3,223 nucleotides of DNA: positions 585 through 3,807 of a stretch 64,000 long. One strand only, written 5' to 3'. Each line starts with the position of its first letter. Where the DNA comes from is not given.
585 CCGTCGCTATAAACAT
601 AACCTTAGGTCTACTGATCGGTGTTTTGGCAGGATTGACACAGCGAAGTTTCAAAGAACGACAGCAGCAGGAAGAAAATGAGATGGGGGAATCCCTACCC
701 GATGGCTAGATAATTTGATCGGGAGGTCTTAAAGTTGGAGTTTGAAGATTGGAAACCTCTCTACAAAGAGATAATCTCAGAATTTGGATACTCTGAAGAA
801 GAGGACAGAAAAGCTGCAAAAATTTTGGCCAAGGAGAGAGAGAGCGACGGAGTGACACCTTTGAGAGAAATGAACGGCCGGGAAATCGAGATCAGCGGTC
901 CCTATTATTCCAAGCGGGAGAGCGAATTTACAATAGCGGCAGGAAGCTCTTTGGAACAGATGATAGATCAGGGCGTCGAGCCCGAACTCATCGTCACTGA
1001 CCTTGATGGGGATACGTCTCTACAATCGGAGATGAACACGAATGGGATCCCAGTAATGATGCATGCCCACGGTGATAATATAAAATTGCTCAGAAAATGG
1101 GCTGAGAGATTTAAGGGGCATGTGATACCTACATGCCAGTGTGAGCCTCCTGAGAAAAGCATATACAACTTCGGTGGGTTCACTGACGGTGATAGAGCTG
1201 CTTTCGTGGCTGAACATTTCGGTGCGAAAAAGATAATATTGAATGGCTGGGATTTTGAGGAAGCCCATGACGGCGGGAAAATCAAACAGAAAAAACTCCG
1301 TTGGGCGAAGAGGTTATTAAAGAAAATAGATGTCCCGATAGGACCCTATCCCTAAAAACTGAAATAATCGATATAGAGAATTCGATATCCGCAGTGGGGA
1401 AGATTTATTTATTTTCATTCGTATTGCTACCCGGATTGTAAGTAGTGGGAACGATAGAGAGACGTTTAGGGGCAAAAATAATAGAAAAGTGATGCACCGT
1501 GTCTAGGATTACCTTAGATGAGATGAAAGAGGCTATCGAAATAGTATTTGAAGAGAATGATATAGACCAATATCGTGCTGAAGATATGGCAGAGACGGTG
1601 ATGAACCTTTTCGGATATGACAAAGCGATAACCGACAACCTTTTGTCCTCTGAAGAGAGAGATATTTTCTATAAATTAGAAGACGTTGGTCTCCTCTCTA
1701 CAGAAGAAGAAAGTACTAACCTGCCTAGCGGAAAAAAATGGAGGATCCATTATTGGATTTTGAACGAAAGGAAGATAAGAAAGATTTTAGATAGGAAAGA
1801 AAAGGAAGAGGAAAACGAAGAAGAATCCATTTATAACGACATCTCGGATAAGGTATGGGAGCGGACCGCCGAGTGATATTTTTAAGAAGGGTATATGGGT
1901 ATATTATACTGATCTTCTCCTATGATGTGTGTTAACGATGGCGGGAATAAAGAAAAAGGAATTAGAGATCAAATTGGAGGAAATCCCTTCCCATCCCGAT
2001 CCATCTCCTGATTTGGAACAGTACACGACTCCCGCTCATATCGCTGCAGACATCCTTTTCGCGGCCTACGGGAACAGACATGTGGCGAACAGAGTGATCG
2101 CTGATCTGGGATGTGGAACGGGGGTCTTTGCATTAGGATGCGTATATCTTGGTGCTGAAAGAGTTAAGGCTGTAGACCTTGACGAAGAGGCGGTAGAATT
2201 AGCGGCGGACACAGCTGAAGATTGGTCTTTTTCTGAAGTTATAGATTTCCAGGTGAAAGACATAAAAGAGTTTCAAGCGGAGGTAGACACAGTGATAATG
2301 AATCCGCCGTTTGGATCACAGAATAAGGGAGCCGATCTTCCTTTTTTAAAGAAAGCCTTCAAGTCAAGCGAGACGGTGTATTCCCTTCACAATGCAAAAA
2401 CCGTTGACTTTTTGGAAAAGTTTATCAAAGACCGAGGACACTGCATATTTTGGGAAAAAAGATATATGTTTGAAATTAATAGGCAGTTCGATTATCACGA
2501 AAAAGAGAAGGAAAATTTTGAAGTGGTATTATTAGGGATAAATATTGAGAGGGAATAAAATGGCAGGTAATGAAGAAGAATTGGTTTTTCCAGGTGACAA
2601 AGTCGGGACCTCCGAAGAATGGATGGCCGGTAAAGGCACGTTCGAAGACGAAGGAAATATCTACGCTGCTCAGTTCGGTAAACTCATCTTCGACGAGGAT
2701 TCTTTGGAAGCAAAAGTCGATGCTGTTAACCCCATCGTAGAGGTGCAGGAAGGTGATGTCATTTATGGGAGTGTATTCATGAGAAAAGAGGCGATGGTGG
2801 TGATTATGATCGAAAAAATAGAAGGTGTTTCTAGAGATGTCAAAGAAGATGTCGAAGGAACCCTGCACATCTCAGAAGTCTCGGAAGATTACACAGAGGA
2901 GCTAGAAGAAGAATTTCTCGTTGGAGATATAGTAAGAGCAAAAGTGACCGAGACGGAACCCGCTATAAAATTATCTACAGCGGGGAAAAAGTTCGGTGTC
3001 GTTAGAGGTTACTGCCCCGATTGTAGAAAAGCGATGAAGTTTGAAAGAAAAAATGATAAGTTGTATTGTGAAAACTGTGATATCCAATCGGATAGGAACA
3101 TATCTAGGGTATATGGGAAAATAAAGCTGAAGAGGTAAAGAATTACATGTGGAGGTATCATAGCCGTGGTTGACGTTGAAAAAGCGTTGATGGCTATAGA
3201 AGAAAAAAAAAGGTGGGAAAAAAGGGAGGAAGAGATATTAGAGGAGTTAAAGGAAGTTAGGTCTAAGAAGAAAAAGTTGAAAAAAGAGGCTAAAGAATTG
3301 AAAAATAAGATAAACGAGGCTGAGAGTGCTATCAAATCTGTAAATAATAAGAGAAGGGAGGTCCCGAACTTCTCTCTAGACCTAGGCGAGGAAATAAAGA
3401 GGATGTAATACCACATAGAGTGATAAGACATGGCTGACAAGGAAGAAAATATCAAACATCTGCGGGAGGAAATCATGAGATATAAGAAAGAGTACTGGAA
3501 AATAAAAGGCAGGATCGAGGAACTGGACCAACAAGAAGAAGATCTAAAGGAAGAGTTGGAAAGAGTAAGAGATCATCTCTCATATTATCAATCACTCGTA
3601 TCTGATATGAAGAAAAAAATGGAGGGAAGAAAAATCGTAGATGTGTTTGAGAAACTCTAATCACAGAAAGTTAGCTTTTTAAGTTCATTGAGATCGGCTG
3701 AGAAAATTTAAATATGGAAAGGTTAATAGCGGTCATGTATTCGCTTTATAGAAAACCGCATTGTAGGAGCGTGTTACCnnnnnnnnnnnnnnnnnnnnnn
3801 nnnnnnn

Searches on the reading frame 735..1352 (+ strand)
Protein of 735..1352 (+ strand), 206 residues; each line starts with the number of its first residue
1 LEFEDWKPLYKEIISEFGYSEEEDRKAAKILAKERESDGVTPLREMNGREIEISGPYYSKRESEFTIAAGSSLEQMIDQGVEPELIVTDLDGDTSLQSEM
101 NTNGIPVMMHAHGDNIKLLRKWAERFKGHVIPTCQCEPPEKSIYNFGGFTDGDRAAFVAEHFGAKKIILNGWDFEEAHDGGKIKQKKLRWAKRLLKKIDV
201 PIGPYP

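Call 3: search_protein_families(library=pfam, proteins=[window:735-1352:+], max_evalue=0.1)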
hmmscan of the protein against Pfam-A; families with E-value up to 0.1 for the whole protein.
window:735-1352:+ (206 aa): 1 family
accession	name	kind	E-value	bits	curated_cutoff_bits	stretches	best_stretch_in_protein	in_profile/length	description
PF01973.23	MptE-like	-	3.7e-19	69.6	34.6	1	62-175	49-167/171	6-hydroxymethylpterin diphosphokinase MptE-like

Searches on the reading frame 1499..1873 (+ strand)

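Call 3: search_protein_families(library=pfam, proteins=[window:1499-1873:+], max_evalue=0.1)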
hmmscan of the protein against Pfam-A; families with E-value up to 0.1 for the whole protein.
window:1499-1873:+ (125 aa): 2 families
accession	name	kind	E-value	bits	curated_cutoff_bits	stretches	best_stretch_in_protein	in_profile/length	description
PF19479.4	DUF6015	-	2.6e-16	60.7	27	1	4-107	3-105/140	Family of unknown function (DUF6015)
PF02002.24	TFIIE_alpha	-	0.0032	17.7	22.9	1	52-103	43-91/105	TFIIE alpha subunit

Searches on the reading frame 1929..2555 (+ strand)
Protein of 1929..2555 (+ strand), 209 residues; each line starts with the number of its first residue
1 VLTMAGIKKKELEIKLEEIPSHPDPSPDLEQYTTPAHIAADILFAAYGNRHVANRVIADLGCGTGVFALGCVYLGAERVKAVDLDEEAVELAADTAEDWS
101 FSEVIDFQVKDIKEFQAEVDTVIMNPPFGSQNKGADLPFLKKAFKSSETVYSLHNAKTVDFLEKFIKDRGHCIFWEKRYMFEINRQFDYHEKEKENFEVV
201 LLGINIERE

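Call 3: search_protein_families(library=pfam, proteins=[window:1929-2555:+], max_evalue=0.1)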
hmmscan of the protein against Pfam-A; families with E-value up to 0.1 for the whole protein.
window:1929-2555:+ (209 aa): 14 families
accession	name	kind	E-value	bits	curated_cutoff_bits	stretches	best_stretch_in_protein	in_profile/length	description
PF05175.20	MTS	-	7.7e-14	52.1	23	1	49-133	29-113/170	Methyltransferase small domain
PF06325.19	PrmA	-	2.4e-11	44.1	22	1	52-125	160-233/296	Ribosomal protein L11 methyltransferase (PrmA)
PF13847.12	Methyltransf_31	-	1.4e-08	35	27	1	54-174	4-109/145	Methyltransferase domain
PF13649.12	Methyltransf_25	-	1.9e-08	35.3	27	1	57-124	1-70/97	Methyltransferase domain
PF01170.24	UPF0020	-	2e-07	31.3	22.3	1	79-131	79-134/197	RMKL-like, methyltransferase domain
PF08241.18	Methyltransf_11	-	3.3e-06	28.1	21.2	1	59-124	2-66/95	Methyltransferase domain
PF03602.21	Cons_hypoth95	-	1.7e-05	25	24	1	44-150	33-148/182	Conserved hypothetical protein 95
PF01728.25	FtsJ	-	9.1e-05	22.9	24.1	1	53-125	21-98/181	FtsJ-like methyltransferase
PF02475.24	TRM5-TYW2_MTfase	-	0.0001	22.8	28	1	54-128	37-114/164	TRM5/TYW2 methyltransferase domain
PF13489.12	Methyltransf_23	-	0.00047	20.4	27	1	51-132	20-95/164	Methyltransferase domain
PF08242.18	Methyltransf_12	-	0.00048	21.3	30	1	59-125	2-72/98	Methyltransferase domain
PF13679.12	Methyltransf_32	-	0.0019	18.6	27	1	50-172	22-129/143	Methyltransferase domain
PF07669.17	Eco57I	-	0.0074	16.8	25.3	1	96-159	58-121/171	Eco57I restriction-modification methylase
PF15781.12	ParE-like_toxin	-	0.092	13.2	28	0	111-152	18-59/87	ParE-like toxin of type II bacterial toxin-antitoxin system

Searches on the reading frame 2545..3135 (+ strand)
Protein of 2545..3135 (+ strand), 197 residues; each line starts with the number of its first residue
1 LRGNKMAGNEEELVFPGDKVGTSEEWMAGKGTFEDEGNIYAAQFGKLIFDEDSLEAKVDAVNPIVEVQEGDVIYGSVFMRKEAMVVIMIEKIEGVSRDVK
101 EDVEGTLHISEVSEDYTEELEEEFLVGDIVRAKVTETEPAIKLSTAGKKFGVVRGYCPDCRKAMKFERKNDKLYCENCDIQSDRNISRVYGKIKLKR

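Call 3: search_protein_families(library=pfam, proteins=[window:2545-3135:+], max_evalue=0.1)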
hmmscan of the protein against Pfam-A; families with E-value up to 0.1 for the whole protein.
window:2545-3135:+ (197 aa): 8 families
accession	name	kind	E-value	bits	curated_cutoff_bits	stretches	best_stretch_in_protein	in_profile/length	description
PF14382.12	ECR1_N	-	1.1e-12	48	27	1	13-47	1-35/38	Exosome complex exonuclease RRP4 N-terminal region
PF00575.29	S1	-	4.9e-06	27.3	22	1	98-141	23-66/74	S1 RNA binding domain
PF24685.1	OB_RRP5_4th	-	0.0016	18.9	31.5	1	63-139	2-73/92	RRP5 OB-fold domain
PF10080.14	FtrD-like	-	0.0084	16.7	26.3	1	144-182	24-61/101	Membrane iron-sulfur containing protein FtrD-like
PF03966.22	Trm112p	-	0.042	14.2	22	1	157-179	10-32/40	Trm112p-like protein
PF23546.1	Zn_ribbon_TOP3B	-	0.043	13.9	27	1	155-179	7-32/40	DNA topoisomerase 3-beta zinc ribbon domain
PF07191.17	Zn_ribbon_6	-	0.058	13.8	25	1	156-182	2-26/67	Double zinc ribbon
PF17915.7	zf_Rg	-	0.059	13.2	25.5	0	152-178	5-31/49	Reverse gyrase zinc finger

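Call 4: search_protein_families(library=ncbifam, proteins=[window:2545-3135:+], max_evalue=0.1)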
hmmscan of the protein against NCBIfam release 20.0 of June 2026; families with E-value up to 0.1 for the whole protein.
window:2545-3135:+ (197 aa): 20 families
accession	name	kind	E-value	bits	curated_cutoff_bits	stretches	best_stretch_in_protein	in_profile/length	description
NF034126.3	PRK09521.1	equivalog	8.7e-52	175.5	90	1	12-191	1-179/180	exosome complex RNA-binding protein Csl4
NF040578.1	S1_dom_Ygs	exception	1.2e-06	28.6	175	1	98-148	26-76/122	S1 domain-containing post-transcriptional regulator Ygs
NF003181.1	PRK04163.1-1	equivalog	1.3e-06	27.8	200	1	12-153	3-138/221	exosome complex RNA-binding protein Rrp4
NF006363.0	PRK08582.1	equivalog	1.4e-06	28.5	171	1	98-149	24-75/140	S1 domain-containing RNA-binding protein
NF040579.1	S1_dom_CvfD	subfamily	3.2e-06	27.3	117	1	98-139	22-63/113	CvfD/Ygs/GSP13 family RNA-binding post-transcriptional regulator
NF005973.0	PRK08059.1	equivalog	6e-05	23.1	148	1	98-138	26-66/123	S1 domain-containing post-transcriptional regulator GSP13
NF004954.0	PRK06299.1-4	equivalog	0.00033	19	727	1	80-137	449-508/560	30S ribosomal protein S1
TIGR00717.1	rpsA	equivalog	0.00093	17.9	577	1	91-139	456-506/516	30S ribosomal protein S1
NF000907.0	PRK00087.1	equivalog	0.001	17.4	624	1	99-140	583-624/671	bifunctional 4-hydroxy-3-methylbut-2-enyl diphosphate reductase/30S ribosomal protein S1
NF004952.0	PRK06299.1-2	equivalog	0.0012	17.2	524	1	94-139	405-451/580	30S ribosomal protein S1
NF008805.1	PRK11824.1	equivalog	0.0013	17.2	471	1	51-144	593-677/683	polyribonucleotide nucleotidyltransferase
TIGR03591.1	polynuc_phos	equivalog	0.0014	17.1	525.05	1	52-143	600-684/689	polyribonucleotide nucleotidyltransferase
NF010379.0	PRK13806.1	equivalog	0.0022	16.7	648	1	94-140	217-263/491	30S ribosomal protein S1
NF004951.0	PRK06299.1-1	equivalog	0.0038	15.7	918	1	81-137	450-508/556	30S ribosomal protein S1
NF005208.0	PRK06676.1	equivalog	0.0042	16.1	368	1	99-139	298-338/391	30S ribosomal protein S1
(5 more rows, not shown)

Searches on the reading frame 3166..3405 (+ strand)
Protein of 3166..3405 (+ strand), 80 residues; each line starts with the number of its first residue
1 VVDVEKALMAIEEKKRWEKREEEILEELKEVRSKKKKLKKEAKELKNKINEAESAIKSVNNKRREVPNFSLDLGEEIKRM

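Call 3: search_protein_families(library=pfam, proteins=[window:3166-3405:+], max_evalue=0.1)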
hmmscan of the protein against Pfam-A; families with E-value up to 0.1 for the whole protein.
window:3166-3405:+ (80 aa): 15 families
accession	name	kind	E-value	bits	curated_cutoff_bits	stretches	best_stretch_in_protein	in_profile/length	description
PF11932.13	DUF3450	-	0.0006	19.6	32.6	1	9-69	34-94/241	Protein of unknown function (DUF3450)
PF09789.14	CC149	-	0.00072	19.4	30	1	13-60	55-102/316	Coiled-coil domain-containing protein 149-A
PF02646.22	RmuC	-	0.0052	16.4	26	1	13-64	220-271/291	RmuC family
PF02403.27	Seryl_tRNA_N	-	0.0068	17.1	28.2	1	14-64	15-67/108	Seryl-tRNA synthetase N-terminal domain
PF13166.12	AAA_13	-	0.011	14.9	36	1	12-76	416-482/713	AAA domain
PF03961.19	FapA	-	0.021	14.9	31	1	2-63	173-234/272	Flagellar Assembly Protein A beta solenoid domain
PF05218.19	DUF713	-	0.023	14.9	24.5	1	10-66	19-80/185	Protein of unknown function (DUF713)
PF23984.1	DUF7307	-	0.028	14.8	27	1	23-71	4-52/129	Pam3 gp33-like protein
PF20117.4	DUF6507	-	0.046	14.7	25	1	17-62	4-49/120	Family of unknown function (DUF6507)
PF17675.6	APG6_N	-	0.053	14.4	45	1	10-55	51-96/132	Apg6 coiled-coil region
PF07889.17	DUF1664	-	0.054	14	34.6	1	21-62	82-123/124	Protein of unknown function (DUF1664)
PF07216.17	LcrG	-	0.06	13.7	24.1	0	4-45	39-80/91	LcrG protein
PF14235.11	DUF4337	-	0.068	13.8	27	1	10-55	68-113/161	Domain of unknown function (DUF4337)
PF07851.19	TMEM120A-B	-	0.083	12.6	29.8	1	12-68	9-66/324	TMEM120A/B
PF07817.19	GLE1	-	0.096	12.4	24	0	21-66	3-48/250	GLE1-like protein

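Call 4: search_protein_families(library=ncbifam, proteins=[window:3166-3405:+], max_evalue=0.1)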
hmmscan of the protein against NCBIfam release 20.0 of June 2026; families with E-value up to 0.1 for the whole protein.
window:3166-3405:+ (80 aa): 11 families
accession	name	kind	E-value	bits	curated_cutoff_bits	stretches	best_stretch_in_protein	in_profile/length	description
TIGR00606.1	rad50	subfamily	0.0046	14.7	453.75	1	23-66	741-784/1311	DNA repair protein Rad50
NF047368.1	collar_FlbB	equivalog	0.0073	16.1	110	1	5-72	63-131/193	periplasmic-type flagellar collar protein FlbB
NF045487.1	ASRP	equivalog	0.0077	14.9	300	1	13-65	129-363/593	archaea-specific SMC-related protein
TIGR02169.1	SMC_prok_A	equivalog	0.0085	13.8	729.4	1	11-78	413-480/1165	chromosome segregation protein SMC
TIGR02168.1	SMC_prok_B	equivalog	0.012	13.4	567.35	1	11-66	336-391/1181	chromosome segregation protein SMC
NF047362.1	CT392_fam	equivalog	0.014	14.4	160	1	12-62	141-192/383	CT392 family protein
TIGR01843.1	type_I_hlyD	subfamily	0.017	14.1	208.65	1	10-62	121-172/422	HlyD family type I secretion periplasmic adaptor subunit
TIGR02573.1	LcrG_PcrG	equivalog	0.052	13.5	90.8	0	4-45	38-79/90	LcrG family type III secretion system chaperone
TIGR04211.1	SH3_and_anchor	equivalog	0.055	13.1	65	1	22-63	62-103/198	TIGR04211 family SH3 domain-containing protein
NF041035.1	Rad50_Halo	equivalog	0.076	11.3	1000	1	12-70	230-288/883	DNA double-strand break repair ATPase Rad50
NF002129.0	PRK00965.1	equivalog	0.08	13.1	113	1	18-62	23-67/108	tetrahydromethanopterin S-methyltransferase subunit B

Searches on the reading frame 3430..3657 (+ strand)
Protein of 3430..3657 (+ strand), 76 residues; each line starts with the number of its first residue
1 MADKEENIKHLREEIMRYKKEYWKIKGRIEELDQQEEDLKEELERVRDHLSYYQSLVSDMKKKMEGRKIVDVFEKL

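Call 3: search_protein_families(library=pfam, proteins=[window:3430-3657:+], max_evalue=0.1)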
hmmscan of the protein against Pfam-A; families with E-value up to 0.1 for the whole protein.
window:3430-3657:+ (76 aa): 37 families (the best 25 are shown)
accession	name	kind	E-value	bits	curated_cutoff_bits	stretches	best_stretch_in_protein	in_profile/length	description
PF24922.1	ACBP4_C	-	2.9e-05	24.7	31.2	1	5-60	9-64/105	Acyl-CoA-binding domain-containing protein 4-6, C-terminal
PF25366.1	RUFY4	-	0.00054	20.7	27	1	3-64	20-78/90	RUFY4-like domain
PF18595.6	Nuf2_DHR10-like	-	0.0016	19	28.4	1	4-52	55-103/117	Nuf2, DHR10-like domain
PF16740.10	SKA2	-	0.0016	18.7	30.1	1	3-65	35-94/110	Spindle and kinetochore-associated protein 2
PF06005.17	ZapB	-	0.002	19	31.5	1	6-51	18-63/71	Cell division protein ZapB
PF13851.11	GAS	-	0.0031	17.3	32.3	1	6-63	26-83/200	Growth-arrest specific micro-tubule binding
PF05615.18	THOC7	-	0.0039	17.9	28.7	1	12-50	72-110/136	Tho complex subunit 7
PF06156.18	YabA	-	0.0045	18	30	1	6-63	8-66/103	Initiation control protein YabA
PF24487.1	NDC80_loop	-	0.0054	16.9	27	1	2-59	118-172/233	Kinetochore protein NDC80 loop region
PF06785.16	UPF0242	-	0.0058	17.1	33.5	1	4-67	102-169/194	Uncharacterised protein family (UPF0242) N-terminus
PF12329.13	TMF_DNA_bd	-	0.0058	17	35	1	2-65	8-71/74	TATA element modulatory factor 1 DNA binding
PF04849.18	HAP1_N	-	0.0064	16.2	33.9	1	2-65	225-288/307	HAP1 N-terminal conserved region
PF04136.21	COG3_N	-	0.008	16.6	27.9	1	5-57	24-76/147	Conserved oligomeric Golgi complex subunit 3, N-terminal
PF25450.1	Rab11-FIP3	-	0.0084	16.8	31.9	1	7-65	62-120/125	Rab11-FIP3-like domain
PF20663.3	COG4_N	-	0.011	16.3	27.3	1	5-50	15-60/107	Conserved oligomeric Golgi complex subunit 4, N-terminal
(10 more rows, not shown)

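Call 4: search_protein_families(library=ncbifam, proteins=[window:3430-3657:+], max_evalue=0.1)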
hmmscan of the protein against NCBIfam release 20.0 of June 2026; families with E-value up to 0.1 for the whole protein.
window:3430-3657:+ (76 aa): 21 families
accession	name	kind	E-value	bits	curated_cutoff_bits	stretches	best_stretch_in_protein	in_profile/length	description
TIGR04523.1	Mplasa_alph_rch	subfamily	0.00033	18.7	270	1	3-65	607-669/745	helix-rich protein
NF045487.1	ASRP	equivalog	0.0007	18.3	300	1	5-63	210-271/593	archaea-specific SMC-related protein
NF040738.1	nickel_Mua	equivalog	0.00072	19.7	75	1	5-67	38-99/185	nickel-binding protein Mua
TIGR02169.1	SMC_prok_A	equivalog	0.0011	16.7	729.4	1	5-64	702-761/1165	chromosome segregation protein SMC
TIGR02168.1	SMC_prok_B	equivalog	0.0014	16.5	567.35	1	3-65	299-361/1181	chromosome segregation protein SMC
TIGR03185.1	DNA_S_dndD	equivalog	0.0022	16.5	245.85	1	2-75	417-487/650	DNA sulfur modification protein DndD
TIGR04211.1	SH3_and_anchor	equivalog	0.0035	17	65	1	5-56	79-130/198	TIGR04211 family SH3 domain-containing protein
NF047362.1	CT392_fam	equivalog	0.0051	15.8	160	1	24-75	153-204/383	CT392 family protein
NF047515.1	SpiroCoCo_C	equivalog_domain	0.0062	15.7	125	1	4-60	150-223/313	SpiroCoCo family coiled-coil protein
NF043058.1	T4SS_LegC2C7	subfamily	0.0092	15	350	1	9-61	125-251/348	LegC2/C7 family Dot/Icm T4SS effector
NF002572.0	PRK02224.1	equivalog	0.013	13.8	1087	1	3-64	381-442/888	DNA double-strand break repair ATPase Rad50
TIGR04527.1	mycoplas_twoTM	subfamily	0.019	14.7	125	1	3-53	72-126/248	MG_279/MG_280 family protein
NF004434.0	PRK05771.3-3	equivalog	0.022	13.2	777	1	5-70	88-149/686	V-type ATP synthase subunit I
NF046104.1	PptglHdxlasePcsB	equivalog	0.03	13.5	450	1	2-67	35-100/400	peptidoglycan hydrolase PcsB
NF038350.1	taxis_HmpF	equivalog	0.031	12.7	200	1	1-68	119-189/553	pilus motility taxis protein HmpF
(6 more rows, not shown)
